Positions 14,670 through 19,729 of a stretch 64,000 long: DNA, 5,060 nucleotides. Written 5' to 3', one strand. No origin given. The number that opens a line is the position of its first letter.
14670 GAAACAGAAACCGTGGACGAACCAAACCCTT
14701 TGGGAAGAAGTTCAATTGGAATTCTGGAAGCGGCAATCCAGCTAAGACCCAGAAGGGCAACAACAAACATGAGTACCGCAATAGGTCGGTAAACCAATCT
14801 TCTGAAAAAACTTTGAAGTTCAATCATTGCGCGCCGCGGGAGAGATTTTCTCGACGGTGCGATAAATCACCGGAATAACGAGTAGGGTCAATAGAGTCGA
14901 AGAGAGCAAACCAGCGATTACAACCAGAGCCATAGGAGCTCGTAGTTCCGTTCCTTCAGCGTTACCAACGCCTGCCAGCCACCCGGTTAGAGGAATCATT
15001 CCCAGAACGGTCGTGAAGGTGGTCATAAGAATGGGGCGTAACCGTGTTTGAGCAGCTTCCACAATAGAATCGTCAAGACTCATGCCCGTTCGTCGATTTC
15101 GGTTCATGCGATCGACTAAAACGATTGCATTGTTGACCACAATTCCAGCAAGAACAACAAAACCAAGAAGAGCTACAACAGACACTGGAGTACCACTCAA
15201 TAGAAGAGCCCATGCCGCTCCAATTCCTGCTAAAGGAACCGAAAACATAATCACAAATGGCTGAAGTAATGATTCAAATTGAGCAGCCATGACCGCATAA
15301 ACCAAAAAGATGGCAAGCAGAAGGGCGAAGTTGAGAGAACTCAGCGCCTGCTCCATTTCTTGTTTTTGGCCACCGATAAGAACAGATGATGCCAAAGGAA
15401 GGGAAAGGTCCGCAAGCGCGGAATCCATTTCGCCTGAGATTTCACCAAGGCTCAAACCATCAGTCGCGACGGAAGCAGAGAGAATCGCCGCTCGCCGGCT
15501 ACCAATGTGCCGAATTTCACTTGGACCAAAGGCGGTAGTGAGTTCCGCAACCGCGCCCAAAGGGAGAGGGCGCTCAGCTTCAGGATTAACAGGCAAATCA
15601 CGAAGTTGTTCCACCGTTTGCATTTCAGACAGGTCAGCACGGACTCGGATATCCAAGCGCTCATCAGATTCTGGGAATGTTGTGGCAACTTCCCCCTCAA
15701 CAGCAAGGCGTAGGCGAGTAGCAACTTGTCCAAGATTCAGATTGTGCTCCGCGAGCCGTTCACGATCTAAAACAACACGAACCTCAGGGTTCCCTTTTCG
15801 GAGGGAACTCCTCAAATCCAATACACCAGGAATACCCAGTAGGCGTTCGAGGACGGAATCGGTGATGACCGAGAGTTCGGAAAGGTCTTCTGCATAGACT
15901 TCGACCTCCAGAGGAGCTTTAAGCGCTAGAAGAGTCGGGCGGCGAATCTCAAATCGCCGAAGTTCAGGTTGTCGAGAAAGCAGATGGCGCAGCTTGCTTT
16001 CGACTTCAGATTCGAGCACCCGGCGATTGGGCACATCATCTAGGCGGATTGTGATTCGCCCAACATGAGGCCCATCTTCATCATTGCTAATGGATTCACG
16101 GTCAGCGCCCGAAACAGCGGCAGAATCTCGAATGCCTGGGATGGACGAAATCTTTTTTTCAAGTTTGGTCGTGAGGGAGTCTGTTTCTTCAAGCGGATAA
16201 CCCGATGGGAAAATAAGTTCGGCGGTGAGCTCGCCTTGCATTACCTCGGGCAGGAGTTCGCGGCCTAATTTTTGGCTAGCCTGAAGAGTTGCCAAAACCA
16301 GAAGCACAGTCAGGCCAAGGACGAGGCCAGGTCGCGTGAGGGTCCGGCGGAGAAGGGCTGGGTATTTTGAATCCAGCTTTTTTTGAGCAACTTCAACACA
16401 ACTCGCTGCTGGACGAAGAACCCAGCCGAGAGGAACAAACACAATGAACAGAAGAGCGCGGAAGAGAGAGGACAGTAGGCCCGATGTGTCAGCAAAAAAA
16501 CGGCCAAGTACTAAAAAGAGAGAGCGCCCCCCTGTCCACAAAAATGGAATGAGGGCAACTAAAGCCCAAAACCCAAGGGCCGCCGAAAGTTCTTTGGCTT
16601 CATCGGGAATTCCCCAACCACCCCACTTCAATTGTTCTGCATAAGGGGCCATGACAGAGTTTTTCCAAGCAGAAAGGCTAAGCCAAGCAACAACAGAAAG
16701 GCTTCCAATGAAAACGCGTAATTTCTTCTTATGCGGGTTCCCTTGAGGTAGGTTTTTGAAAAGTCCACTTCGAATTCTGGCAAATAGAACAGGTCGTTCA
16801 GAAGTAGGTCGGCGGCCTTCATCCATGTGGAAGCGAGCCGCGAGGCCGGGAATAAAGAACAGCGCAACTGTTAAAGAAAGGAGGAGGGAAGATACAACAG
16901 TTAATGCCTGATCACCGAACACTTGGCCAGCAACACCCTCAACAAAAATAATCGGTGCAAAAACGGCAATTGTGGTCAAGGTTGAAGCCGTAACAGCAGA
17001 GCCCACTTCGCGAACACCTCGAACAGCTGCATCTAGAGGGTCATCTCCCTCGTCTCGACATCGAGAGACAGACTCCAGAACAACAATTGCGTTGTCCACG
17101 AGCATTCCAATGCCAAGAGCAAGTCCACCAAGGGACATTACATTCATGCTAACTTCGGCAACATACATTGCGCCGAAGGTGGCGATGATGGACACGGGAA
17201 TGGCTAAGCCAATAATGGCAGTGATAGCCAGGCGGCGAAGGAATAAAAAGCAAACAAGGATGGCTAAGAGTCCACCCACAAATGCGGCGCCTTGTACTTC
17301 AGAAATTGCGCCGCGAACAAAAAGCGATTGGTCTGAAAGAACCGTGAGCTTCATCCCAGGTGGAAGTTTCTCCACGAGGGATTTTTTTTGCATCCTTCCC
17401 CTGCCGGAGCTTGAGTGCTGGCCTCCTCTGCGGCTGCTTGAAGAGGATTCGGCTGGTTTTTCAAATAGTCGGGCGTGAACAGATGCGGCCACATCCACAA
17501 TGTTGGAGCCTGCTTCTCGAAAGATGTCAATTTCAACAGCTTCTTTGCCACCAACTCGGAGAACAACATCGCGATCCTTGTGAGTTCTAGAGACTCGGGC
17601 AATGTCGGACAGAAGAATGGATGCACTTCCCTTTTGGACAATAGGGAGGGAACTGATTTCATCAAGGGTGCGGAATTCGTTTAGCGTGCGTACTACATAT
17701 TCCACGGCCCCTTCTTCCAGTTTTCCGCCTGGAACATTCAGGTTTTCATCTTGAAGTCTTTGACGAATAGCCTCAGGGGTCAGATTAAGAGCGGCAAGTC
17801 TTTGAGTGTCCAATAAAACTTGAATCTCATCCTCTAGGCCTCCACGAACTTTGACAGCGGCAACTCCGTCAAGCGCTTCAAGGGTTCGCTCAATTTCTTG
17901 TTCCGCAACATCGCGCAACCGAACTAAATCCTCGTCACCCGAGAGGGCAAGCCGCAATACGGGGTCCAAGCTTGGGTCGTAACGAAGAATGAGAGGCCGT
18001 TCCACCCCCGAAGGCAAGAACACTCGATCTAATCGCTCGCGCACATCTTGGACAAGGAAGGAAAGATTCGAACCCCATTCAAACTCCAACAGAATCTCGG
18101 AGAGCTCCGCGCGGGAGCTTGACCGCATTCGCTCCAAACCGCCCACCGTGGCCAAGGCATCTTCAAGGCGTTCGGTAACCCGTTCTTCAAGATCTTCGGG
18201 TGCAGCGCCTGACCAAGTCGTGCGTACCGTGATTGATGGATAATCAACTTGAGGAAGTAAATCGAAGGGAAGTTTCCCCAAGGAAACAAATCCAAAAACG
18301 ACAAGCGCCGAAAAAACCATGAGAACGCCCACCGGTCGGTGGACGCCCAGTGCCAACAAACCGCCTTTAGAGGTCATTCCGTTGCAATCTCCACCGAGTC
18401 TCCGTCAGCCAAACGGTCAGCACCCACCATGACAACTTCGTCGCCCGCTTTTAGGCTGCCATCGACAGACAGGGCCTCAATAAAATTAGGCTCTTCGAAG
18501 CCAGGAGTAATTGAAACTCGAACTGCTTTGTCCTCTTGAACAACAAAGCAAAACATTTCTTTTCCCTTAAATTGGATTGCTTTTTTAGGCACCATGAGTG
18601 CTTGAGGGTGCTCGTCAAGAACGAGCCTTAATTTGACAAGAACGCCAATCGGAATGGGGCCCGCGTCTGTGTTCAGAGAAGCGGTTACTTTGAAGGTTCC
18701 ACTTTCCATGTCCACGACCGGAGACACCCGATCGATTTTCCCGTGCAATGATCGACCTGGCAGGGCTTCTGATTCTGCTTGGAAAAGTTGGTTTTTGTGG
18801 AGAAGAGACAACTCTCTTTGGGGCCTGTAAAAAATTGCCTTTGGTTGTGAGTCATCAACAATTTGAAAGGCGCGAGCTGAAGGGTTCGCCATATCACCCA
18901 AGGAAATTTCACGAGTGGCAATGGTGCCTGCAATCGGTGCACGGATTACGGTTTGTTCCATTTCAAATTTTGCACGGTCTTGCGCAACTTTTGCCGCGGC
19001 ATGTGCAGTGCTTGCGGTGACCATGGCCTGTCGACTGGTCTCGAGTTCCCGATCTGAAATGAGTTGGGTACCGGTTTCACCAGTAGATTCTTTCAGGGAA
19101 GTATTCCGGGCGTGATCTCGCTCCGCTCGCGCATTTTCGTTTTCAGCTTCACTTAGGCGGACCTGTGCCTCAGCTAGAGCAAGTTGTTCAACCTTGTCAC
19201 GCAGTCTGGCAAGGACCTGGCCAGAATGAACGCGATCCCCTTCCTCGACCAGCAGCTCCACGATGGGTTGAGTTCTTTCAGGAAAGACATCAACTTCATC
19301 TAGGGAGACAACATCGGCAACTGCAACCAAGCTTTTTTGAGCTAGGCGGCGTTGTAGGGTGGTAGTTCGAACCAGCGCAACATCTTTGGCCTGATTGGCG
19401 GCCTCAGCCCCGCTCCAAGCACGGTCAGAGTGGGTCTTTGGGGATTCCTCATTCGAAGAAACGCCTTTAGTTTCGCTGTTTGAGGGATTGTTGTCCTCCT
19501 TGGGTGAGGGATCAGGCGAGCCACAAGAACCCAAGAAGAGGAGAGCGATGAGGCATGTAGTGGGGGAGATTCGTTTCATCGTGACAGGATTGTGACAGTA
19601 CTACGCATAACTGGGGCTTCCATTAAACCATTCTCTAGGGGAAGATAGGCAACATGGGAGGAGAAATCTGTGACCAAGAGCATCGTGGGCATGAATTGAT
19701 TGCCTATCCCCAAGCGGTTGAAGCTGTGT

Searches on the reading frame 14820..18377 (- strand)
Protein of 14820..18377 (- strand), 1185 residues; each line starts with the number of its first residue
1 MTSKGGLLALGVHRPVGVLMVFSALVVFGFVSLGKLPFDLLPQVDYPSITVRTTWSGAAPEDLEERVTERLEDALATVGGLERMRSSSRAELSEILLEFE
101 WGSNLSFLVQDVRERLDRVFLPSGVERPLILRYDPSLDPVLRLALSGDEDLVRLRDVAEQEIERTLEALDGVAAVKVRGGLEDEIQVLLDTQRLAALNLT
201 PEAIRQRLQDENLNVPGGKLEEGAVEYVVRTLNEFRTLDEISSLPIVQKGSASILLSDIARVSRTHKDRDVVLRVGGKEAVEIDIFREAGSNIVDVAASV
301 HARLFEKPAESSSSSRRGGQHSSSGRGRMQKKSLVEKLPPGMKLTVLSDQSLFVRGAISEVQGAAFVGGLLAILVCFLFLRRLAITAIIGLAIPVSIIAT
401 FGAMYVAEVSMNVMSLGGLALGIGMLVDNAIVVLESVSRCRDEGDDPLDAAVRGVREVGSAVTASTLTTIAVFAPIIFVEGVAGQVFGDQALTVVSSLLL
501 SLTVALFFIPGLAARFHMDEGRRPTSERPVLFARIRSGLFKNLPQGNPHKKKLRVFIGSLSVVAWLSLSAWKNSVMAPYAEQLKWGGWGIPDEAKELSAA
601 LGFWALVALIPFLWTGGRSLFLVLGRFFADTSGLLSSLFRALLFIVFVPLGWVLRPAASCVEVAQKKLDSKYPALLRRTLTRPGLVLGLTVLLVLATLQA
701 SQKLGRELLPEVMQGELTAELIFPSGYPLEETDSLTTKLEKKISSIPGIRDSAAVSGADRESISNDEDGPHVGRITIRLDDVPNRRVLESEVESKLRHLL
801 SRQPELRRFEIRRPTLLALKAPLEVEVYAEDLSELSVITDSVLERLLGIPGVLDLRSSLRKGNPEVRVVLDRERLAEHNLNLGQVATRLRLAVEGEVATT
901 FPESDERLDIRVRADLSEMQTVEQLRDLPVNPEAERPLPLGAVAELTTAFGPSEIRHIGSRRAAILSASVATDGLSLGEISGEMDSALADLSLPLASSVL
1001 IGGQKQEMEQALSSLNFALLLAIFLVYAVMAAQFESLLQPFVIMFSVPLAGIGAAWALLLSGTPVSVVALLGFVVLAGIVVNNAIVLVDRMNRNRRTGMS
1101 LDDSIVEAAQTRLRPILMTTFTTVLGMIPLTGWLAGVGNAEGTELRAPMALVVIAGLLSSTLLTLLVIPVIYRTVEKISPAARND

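Call 45: search_protein_families(library=pfam, proteins=[window:14820-18377:-], max_evalue=0.00001)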
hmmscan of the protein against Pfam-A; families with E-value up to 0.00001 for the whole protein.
window:14820-18377:- (1185 aa): 3 families
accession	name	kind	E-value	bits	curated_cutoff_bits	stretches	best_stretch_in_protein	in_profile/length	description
PF00873.25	ACR_tran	-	7.7e-223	742.7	28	3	665-1175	509-1020/1021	AcrB/AcrD/AcrF family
PF02355.23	SecD_SecF_C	-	1.4e-06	28.3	20.5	0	1013-1165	31-180/189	Protein export membrane protein SecD/SecF, C-terminal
PF03176.21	MMPL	-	6.2e-06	25.8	20.5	0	384-514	174-303/333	MMPL family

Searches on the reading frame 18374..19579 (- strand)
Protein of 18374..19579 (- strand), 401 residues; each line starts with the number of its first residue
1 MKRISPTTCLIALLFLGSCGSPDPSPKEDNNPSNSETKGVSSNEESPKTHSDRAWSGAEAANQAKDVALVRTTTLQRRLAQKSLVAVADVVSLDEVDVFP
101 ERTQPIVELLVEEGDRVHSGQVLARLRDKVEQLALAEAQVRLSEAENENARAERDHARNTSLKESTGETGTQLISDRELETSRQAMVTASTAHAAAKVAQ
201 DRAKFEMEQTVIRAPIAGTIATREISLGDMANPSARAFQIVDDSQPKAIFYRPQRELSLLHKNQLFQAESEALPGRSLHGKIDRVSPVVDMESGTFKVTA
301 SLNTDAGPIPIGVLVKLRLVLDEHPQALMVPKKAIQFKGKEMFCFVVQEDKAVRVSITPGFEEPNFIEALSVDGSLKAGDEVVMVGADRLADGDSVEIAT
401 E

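Call 45: search_protein_families(library=pfam, proteins=[window:18374-19579:-], max_evalue=0.00001)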
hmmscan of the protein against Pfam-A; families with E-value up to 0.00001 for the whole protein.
window:18374-19579:- (401 aa): 2 families
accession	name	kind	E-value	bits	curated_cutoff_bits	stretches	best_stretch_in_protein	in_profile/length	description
PF16576.10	HlyD_D23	-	9.3e-18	64.7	30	1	106-303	30-202/214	Barrel-sandwich domain of CusB or HlyD membrane-fusion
PF13437.12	HlyD_3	-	1.4e-14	55.1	22.2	1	211-305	1-96/106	HlyD family secretion protein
